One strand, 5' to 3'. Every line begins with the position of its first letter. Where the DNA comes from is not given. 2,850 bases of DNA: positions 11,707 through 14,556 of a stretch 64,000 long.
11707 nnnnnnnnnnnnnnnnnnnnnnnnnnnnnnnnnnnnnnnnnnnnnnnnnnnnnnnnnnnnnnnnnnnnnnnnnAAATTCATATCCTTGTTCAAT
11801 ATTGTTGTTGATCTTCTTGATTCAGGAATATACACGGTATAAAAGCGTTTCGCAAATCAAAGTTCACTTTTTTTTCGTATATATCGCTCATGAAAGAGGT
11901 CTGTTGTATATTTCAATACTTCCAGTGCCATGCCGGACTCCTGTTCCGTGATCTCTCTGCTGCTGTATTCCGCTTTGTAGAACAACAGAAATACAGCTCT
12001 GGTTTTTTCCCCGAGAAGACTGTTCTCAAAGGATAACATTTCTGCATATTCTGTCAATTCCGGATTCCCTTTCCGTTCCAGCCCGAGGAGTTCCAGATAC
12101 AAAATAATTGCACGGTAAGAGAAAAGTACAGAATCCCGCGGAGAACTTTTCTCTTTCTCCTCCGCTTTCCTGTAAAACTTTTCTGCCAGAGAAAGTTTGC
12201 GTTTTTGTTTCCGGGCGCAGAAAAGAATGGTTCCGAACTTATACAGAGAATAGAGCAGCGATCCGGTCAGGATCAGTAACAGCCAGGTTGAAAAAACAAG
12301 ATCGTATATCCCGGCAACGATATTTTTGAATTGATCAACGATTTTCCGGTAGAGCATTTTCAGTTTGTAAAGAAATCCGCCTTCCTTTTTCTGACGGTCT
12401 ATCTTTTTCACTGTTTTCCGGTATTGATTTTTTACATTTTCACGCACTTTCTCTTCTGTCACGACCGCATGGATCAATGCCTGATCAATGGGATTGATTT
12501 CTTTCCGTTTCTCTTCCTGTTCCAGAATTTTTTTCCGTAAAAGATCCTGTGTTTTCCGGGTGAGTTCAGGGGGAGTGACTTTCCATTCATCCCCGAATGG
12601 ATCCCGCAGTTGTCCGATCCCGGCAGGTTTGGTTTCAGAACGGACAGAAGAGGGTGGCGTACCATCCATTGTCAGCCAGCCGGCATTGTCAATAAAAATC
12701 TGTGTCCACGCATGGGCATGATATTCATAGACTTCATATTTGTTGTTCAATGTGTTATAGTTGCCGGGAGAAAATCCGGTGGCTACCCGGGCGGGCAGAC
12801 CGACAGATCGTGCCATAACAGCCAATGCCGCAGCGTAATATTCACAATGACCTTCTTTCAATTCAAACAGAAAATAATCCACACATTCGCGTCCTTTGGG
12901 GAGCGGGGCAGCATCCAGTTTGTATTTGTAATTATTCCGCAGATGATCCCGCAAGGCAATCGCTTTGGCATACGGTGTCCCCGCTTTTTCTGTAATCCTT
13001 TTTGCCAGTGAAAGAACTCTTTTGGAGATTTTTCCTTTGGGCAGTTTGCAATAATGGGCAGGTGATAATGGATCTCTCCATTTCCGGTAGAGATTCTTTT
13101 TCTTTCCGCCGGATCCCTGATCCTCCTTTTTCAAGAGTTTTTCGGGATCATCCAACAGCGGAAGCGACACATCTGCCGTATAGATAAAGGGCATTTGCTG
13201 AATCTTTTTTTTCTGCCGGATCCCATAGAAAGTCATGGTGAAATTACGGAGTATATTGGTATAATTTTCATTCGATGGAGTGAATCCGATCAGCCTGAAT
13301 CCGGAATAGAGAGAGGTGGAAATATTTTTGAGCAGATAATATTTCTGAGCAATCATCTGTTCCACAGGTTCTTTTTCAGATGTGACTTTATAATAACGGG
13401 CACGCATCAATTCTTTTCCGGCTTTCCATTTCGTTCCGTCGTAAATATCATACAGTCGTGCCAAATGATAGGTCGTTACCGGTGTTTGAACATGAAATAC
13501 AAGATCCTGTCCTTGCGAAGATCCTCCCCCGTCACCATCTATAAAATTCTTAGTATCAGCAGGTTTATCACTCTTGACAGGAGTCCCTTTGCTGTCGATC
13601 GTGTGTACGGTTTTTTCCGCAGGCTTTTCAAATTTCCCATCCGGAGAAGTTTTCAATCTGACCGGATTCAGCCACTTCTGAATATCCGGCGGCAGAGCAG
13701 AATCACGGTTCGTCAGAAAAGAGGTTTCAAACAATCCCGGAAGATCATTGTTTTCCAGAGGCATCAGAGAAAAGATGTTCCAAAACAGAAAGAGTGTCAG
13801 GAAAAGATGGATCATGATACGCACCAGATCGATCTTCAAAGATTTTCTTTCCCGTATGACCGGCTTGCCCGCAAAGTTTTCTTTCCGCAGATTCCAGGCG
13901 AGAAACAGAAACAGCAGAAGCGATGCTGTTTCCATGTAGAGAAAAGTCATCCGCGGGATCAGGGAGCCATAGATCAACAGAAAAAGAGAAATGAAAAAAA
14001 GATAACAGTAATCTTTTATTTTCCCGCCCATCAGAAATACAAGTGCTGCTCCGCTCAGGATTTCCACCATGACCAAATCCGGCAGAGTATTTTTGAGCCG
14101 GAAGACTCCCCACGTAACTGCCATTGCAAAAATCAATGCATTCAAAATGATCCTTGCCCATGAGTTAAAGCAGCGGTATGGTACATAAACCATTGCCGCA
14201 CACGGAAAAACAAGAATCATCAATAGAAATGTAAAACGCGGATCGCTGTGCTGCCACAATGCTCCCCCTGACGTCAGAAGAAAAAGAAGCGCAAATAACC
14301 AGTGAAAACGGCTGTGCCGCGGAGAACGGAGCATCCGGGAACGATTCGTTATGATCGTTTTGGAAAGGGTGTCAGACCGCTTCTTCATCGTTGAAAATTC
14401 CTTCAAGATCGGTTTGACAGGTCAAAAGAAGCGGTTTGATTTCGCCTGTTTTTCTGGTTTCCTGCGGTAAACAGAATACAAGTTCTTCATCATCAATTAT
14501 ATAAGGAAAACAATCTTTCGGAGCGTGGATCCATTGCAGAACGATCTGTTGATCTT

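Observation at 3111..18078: Thirteen-gene minus-strand array joining PilT, an FHA-MoxR/DUF58/transglutaminase module and a Tad-like core that lacks pilin, secretin and prepilin peptidase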

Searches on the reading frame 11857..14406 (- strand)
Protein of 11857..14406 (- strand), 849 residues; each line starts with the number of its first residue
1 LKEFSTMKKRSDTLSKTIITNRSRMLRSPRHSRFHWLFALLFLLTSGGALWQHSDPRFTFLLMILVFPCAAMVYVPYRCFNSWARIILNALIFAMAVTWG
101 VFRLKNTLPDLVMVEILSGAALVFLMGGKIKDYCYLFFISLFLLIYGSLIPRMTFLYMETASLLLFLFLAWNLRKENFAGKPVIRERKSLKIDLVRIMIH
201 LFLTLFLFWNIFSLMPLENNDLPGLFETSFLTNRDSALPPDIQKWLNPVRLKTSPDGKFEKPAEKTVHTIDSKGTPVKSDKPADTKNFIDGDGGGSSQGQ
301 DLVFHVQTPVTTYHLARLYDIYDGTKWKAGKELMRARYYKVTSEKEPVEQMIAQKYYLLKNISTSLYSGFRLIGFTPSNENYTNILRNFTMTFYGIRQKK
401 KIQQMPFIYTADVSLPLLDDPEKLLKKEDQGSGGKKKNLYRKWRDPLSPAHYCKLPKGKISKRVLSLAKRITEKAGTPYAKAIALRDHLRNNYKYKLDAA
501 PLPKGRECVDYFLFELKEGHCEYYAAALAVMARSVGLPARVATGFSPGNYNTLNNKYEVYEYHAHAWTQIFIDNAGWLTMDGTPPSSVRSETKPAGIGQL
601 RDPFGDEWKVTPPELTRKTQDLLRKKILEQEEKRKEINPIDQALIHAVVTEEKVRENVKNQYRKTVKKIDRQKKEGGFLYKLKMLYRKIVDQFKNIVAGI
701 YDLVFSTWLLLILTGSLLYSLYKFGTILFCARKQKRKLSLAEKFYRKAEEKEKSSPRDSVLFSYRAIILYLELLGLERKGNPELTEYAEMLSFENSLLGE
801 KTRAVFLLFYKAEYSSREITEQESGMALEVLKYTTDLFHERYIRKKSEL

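Call 3: search_protein_families(library=pfam, proteins=[window:11857-14406:-], max_evalue=0.01)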
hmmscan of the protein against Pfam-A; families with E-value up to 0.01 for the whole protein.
window:11857-14406:- (849 aa): 1 family
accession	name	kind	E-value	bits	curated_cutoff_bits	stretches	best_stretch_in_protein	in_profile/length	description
PF01841.26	Transglut_core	-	3.9e-25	88.7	23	1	466-581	2-107/108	Transglutaminase-like superfamily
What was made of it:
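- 11857..14406 (-): TgpA-like membrane transglutaminase/cysteine protease (N-terminal hydrophobic segments at residues 55-208, one more at 695-715). Transglut_core 4e-25 (call 3).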

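Call 8: find_homologous_proteins(query=window:11857-14406:-, max_evalue=1e-10)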
Query window:11857-14406:- (849 aa): 48 proteins with E <= 1e-10 among 8000 candidates.
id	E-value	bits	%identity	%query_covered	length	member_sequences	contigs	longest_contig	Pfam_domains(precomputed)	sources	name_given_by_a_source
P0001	0.0e+0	1928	100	99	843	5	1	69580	PF01841.26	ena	-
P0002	1.6e-246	839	49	97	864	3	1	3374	PF11992.14,PF01841.26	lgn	-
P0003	1.8e-231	789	47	96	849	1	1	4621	PF01841.26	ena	-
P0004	2.6e-231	788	46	95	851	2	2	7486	PF11992.14,PF01841.26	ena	-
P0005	5.7e-231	787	46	96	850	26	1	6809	PF01841.26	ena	-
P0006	7.0e-228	777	46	97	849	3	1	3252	PF11992.14,PF01841.26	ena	-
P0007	9.6e-227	773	46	95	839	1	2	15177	PF01841.26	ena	-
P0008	3.0e-226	772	46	95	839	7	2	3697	PF01841.26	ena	-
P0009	1.4e-225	769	45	98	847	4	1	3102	PF11992.14,PF01841.26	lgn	-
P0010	6.4e-225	767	46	96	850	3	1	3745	PF01841.26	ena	-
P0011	1.8e-223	762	45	96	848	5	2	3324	PF01841.26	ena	-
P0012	4.7e-223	761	45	96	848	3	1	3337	PF11992.14,PF01841.26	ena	-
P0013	2.4e-222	759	45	96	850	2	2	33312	PF01841.26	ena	-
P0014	2.4e-219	749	46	94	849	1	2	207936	PF01841.26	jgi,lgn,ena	-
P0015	2.7e-219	749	45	96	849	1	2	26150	PF01841.26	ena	-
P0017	3.6e-218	745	45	96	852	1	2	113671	PF01841.26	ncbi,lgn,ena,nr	ncbi:MAG: transglutaminase domain-containing protein [Lentisphaeria bacterium]|nr:transglutaminase d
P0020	6.0e-209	714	42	96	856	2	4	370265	PF11992.14,PF01841.26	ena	-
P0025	2.0e-142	494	41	45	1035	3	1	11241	PF01841.26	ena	-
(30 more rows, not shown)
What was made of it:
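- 11857..14406 (-): Orthologues carry TgpA_N (call 8).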

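Call 10: find_encoding_contigs(protein=P0017, flank=10000, max_places=1)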
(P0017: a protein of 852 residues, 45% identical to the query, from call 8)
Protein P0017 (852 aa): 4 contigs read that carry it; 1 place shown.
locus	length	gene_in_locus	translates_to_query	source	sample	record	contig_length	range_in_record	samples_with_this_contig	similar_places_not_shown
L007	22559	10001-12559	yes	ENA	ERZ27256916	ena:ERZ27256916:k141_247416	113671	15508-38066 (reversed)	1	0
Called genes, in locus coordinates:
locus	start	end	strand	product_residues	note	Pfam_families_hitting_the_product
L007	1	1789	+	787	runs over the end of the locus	PF17132:Glyco_hydro_106, PF22666:Glyco_hydro_2_N2 (weak)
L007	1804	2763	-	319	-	PF04055:Radical_SAM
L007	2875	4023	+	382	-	PF00953:Glycos_transf_4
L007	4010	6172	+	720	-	-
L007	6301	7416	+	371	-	PF00437:T2SSE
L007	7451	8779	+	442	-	PF16697:Yop-YscD_cpl, PF00498:FHA, PF00004:AAA (faint), PF20030:bpMoxR (weak), PF07726:AAA_3, PF07728:AAA_5, PF17863:AAA_lid_2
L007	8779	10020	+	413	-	PF01882:DUF58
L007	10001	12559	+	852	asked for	PF01841:Transglut_core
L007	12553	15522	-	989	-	PF00675:Peptidase_M16 (weak), PF05193:Peptidase_M16_C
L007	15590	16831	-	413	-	PF04326:SLFN_AlbA_2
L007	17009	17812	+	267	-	-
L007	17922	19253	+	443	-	PF12801:Fer4_5, PF12801:Fer4_5 (weak), PF12838:Fer4_7 (weak), PF12838:Fer4_7 (weak), PF13187:Fer4_9 (weak), PF12838:Fer4_7 (weak), PF13237:Fer4_10 (weak), PF14697:Fer4_21 (weak), +11 more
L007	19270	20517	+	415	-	-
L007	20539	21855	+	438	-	PF00248:Aldo_ket_red, PF13237:Fer4_10 (faint), PF13183:Fer4_8 (weak), PF13187:Fer4_9, PF13534:Fer4_17 (weak)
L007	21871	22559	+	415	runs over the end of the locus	PF00248:Aldo_ket_red, PF13183:Fer4_8 (faint), PF13187:Fer4_9, PF13534:Fer4_17 (weak)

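Call 11: find_encoding_contigs(protein=P0020, flank=10000, max_places=1)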
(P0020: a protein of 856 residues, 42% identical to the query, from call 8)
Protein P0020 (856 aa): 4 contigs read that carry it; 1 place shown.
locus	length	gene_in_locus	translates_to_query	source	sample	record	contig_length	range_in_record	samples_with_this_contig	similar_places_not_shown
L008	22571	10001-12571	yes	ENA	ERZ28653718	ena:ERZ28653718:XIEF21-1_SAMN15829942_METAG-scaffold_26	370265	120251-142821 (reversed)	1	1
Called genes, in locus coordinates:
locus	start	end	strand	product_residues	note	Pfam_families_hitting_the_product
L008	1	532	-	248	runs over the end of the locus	-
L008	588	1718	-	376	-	PF00392:GntR, PF14502:HTH_41 (faint), PF13377:Peripla_BP_3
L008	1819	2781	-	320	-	PF04055:Radical_SAM, PF01022:HTH_5 (weak)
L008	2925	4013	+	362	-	PF00953:Glycos_transf_4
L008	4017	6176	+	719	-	-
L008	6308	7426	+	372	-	PF00437:T2SSE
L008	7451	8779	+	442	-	PF16697:Yop-YscD_cpl, PF00498:FHA, PF00004:AAA (faint), PF20030:bpMoxR, PF07726:AAA_3, PF07728:AAA_5, PF17863:AAA_lid_2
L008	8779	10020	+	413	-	PF01882:DUF58 (weak)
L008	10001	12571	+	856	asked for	PF11992:TgpA_N, PF01841:Transglut_core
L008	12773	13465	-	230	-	-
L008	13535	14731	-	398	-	PF00155:Aminotran_1_2, PF01212:Beta_elim_lyase (faint), PF01041:DegT_DnrJ_EryC1, PF00266:Aminotran_5 (faint), PF01053:Cys_Met_Meta_PP (weak)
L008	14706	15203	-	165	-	PF12840:HTH_20 (weak), PF13404:HTH_AsnC-type (weak), PF13412:HTH_24 (weak), PF01037:AsnC_trans_reg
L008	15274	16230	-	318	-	PF01148:CTP_transf_1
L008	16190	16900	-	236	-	PF01255:Prenyltransf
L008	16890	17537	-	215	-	PF13580:SIS_2 (faint), PF01380:SIS (weak)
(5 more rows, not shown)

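Call 12: find_encoding_contigs(protein=P0025, flank=10000, max_places=1)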
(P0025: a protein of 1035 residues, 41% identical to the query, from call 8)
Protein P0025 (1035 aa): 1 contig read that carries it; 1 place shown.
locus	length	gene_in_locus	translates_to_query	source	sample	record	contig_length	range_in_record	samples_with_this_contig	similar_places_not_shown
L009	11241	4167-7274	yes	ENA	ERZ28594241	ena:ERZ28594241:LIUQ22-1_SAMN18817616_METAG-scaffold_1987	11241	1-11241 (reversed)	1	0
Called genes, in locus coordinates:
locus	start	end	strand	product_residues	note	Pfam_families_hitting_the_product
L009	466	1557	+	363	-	PF00437:T2SSE, PF13191:AAA_16 (faint)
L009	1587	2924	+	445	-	PF16697:Yop-YscD_cpl, PF00498:FHA, PF07726:AAA_3, PF07728:AAA_5, PF17863:AAA_lid_2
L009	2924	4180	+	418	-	PF01882:DUF58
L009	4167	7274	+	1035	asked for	PF01841:Transglut_core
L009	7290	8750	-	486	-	PF01554:MatE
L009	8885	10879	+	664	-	-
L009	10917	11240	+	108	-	?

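Call 14: find_encoding_contigs(protein=P0014, flank=10000, max_places=1)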
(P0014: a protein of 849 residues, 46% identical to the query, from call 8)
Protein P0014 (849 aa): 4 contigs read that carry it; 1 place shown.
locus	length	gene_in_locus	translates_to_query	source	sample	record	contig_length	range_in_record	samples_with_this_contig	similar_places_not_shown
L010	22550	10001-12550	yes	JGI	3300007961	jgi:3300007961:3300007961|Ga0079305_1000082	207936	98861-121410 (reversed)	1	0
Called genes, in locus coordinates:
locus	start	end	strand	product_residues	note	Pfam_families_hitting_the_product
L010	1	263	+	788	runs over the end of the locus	PF17132:Glyco_hydro_106, PF22666:Glyco_hydro_2_N2 (weak)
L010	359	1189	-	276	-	PF12796:Ank_2 (weak), PF13606:Ank_3 (faint), PF13637:Ank_4 (faint), PF13857:Ank_5 (faint), PF12796:Ank_2, PF00023:Ank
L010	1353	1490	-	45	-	-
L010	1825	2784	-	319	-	PF04055:Radical_SAM, PF12840:HTH_20 (faint)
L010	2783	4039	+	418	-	PF00953:Glycos_transf_4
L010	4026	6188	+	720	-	-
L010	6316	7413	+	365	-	PF00437:T2SSE, PF13401:AAA_22 (faint)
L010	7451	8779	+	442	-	PF16697:Yop-YscD_cpl, PF00498:FHA, PF20030:bpMoxR (weak), PF07726:AAA_3, PF07728:AAA_5, PF17863:AAA_lid_2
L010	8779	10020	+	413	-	PF01882:DUF58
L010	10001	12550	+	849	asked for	PF01841:Transglut_core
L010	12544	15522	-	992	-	PF00675:Peptidase_M16 (weak), PF05193:Peptidase_M16_C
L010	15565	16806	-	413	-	PF04326:SLFN_AlbA_2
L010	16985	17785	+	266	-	-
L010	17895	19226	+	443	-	PF12801:Fer4_5, PF12801:Fer4_5 (weak), PF12838:Fer4_7 (weak), PF12838:Fer4_7 (weak), PF13187:Fer4_9 (weak), PF12838:Fer4_7 (weak), PF13237:Fer4_10 (weak), PF14697:Fer4_21 (weak), +11 more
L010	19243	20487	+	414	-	PF01969:Ni_insertion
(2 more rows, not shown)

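Call 15: find_encoding_contigs(protein=P0013, flank=10000, max_places=1)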
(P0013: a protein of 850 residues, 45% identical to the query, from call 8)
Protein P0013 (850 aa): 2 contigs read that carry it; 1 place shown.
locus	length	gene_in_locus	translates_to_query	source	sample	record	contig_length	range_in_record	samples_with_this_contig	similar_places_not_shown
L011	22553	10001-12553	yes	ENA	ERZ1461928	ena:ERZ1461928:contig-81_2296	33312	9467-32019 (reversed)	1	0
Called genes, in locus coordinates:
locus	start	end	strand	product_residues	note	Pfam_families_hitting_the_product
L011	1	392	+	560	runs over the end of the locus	?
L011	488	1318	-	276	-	PF12796:Ank_2 (weak), PF13606:Ank_3 (faint), PF13637:Ank_4 (faint), PF13857:Ank_5 (faint), PF12796:Ank_2, PF00023:Ank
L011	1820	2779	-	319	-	PF04055:Radical_SAM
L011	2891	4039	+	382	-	PF00953:Glycos_transf_4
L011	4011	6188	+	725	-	-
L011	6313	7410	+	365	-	PF00437:T2SSE, PF13401:AAA_22 (faint)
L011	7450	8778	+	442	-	PF16697:Yop-YscD_cpl, PF00498:FHA, PF20030:bpMoxR (weak), PF07726:AAA_3, PF07728:AAA_5, PF17863:AAA_lid_2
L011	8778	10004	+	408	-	PF01882:DUF58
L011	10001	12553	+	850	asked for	PF01841:Transglut_core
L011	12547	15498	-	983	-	PF00675:Peptidase_M16 (weak), PF05193:Peptidase_M16_C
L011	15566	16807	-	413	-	PF04326:SLFN_AlbA_2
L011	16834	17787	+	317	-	-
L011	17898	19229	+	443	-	PF12801:Fer4_5, PF12801:Fer4_5 (weak), PF12838:Fer4_7 (weak), PF13187:Fer4_9 (weak), PF13237:Fer4_10 (weak), PF12838:Fer4_7 (weak), PF13187:Fer4_9 (weak), PF12838:Fer4_7 (weak), +13 more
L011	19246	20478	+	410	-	PF01969:Ni_insertion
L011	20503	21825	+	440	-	PF00248:Aldo_ket_red, PF13237:Fer4_10 (weak), PF13183:Fer4_8 (weak), PF13187:Fer4_9, PF13534:Fer4_17 (weak)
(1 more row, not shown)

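Call 52: search_protein_families(library=ncbifam, proteins=[window:11857-14406:-], max_evalue=0.00001)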
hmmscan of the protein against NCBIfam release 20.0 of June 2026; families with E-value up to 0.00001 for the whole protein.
window:11857-14406:- (849 aa): 0 families

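Call 58: find_related_loci(query=A3, collection=metagenome_contigs, flank=10000)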
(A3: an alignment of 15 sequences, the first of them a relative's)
Query A3 (843 aa) in metagenome_contigs; peptide patterns used: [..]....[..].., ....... (x = any residue, [..] = any of these).
330 stretches matched a pattern; 83 encode a relative of the query (tblastn E <= 1e-3); the best 80 are kept; 80 distinct loci.
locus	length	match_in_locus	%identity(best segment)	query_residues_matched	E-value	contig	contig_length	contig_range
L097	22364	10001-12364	40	13-809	1e-157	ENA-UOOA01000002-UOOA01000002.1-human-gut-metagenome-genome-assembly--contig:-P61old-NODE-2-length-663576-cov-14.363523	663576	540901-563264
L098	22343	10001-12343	37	23-818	8e-150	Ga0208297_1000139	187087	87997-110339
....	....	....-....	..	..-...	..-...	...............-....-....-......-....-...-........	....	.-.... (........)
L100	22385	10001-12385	35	13-818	3e-147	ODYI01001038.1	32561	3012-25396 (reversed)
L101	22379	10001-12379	34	23-823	2e-146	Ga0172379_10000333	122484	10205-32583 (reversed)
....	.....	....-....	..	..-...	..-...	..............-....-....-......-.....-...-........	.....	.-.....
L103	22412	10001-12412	38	13-820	1e-145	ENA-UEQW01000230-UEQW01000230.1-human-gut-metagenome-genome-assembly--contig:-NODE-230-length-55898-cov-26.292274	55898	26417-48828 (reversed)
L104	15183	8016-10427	38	13-820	2e-144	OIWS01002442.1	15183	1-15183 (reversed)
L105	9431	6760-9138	35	23-823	6e-144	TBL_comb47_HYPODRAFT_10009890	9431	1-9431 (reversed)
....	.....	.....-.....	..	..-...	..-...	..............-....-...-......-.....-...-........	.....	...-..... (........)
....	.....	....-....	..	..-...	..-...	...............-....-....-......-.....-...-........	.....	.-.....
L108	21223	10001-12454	34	1-825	1e-141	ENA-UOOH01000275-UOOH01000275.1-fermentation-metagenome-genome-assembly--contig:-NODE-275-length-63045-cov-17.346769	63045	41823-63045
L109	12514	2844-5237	35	29-823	5e-141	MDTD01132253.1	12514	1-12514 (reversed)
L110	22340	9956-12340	35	13-818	3e-150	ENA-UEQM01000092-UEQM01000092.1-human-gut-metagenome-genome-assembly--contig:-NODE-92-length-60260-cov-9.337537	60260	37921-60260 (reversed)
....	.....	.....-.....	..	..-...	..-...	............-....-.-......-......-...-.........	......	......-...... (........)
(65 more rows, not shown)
